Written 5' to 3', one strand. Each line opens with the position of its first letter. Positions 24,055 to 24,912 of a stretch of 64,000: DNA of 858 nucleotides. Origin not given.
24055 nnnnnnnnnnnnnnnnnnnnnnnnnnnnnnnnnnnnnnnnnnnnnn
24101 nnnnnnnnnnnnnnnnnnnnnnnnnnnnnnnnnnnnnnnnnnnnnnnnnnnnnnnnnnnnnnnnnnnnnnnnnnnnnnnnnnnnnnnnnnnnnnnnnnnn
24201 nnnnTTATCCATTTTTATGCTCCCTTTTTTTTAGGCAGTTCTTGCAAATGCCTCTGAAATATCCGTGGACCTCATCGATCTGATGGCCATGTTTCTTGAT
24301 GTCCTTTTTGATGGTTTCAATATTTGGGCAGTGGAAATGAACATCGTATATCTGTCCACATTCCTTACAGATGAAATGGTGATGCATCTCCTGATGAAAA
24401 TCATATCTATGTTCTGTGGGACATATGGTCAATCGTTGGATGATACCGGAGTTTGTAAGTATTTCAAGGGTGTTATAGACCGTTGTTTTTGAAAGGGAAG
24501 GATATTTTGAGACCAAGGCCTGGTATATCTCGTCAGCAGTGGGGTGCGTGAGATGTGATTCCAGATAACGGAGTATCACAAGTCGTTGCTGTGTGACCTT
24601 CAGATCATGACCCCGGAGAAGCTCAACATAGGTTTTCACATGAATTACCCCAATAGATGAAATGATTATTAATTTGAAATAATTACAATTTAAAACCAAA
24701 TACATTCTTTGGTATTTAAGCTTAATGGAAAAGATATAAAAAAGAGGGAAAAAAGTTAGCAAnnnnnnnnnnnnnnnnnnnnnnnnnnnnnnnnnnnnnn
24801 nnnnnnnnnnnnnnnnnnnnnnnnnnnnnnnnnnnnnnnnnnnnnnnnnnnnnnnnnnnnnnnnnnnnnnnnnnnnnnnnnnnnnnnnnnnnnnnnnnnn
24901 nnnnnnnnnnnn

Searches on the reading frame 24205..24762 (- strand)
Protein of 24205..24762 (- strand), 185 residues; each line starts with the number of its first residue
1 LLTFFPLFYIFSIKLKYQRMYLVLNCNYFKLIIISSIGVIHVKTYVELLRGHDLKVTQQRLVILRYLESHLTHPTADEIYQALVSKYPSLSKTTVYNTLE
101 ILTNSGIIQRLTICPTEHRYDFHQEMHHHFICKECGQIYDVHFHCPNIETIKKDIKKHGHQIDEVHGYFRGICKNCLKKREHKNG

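Call 5: search_protein_families(library=pfam, proteins=[window:24205-24762:-], max_evalue=0.1)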
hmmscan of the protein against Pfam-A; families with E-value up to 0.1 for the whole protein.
window:24205-24762:- (185 aa): 5 families
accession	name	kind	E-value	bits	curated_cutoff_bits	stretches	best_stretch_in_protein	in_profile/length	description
PF01475.25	FUR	-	2.2e-30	105.7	23.1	1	53-164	3-115/121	Ferric uptake regulator family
PF12840.13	HTH_20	-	0.018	15.4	27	1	60-108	6-48/51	Helix-turn-helix domain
PF20430.3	Eplus_motif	-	0.032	14.5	24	0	72-83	10-21/28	E+ motif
PF03965.22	Penicillinase_R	-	0.066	14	22.6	1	57-110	2-53/115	Penicillinase repressor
PF01978.25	TrmB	-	0.089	13.1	25.6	0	84-113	28-57/68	Sugar-specific transcriptional regulator TrmB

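Call 6: search_protein_families(library=ncbifam, proteins=[window:24205-24762:-], max_evalue=0.1)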
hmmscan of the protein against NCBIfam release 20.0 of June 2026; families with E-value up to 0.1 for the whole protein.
window:24205-24762:- (185 aa): 14 families
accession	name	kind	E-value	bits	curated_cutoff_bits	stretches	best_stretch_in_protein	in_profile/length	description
NF052545.1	TransRegPerRClab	equivalog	2e-31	108.8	180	1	45-179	4-137/138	transcriptional regulator PerR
NF047406.1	TransRegPerRTherm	equivalog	5.3e-22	78.4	200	1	55-179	5-128/130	manganese-dependent transcriptional regulator PerR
NF051892.1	TransRegFurBacil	equivalog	4.1e-20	72.3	220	1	47-181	10-148/149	ferric iron uptake transcriptional regulator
NF047462.1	FUR_perox_PerRA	exception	1.1e-17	64.9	200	1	47-158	10-121/142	peroxide-responsive transcriptional repressor PerRA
NF045677.1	FeRespRegIrr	equivalog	2.4e-15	56.8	170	1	47-154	2-110/127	Fur family transcriptional regulator Irr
NF045678.1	TransRegIrrA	equivalog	4.1e-15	55.9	150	1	42-148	6-113/138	iron response transcriptional regulator IrrA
NF006999.0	PRK09462.1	equivalog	1.1e-12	47.7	146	1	49-178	8-140/148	ferric iron uptake transcriptional regulator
NF051891.1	TransRegFurHelico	equivalog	1.7e-12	47.5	200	1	49-178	18-147/148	ferric iron uptake transcriptional regulator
NF047461.1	FUR_perox_PerRB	exception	3e-12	46.7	250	1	50-143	22-116/143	peroxide-responsive transcriptional repressor PerRB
NF008646.0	PRK11639.1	equivalog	6.4e-08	32.5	167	1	51-178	19-148/171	zinc uptake transcriptional repressor Zur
NF004910.0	PRK06266.1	equivalog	0.00065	18.9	180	1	114-159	127-173/185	transcription initiation factor E subunit alpha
TIGR00373.1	TIGR00373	equivalog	0.0088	15.5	149.5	1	113-158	111-157/162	transcription factor E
NF040939.2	trans_reg_lrs14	equivalog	0.06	13.4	90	0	66-110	29-68/103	Lrs14 family HTH-type transcriptional regulator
NF008757.0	PRK11788.1-5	equivalog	0.087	12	363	0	57-147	282-372/388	lipopolysaccharide assembly protein LapB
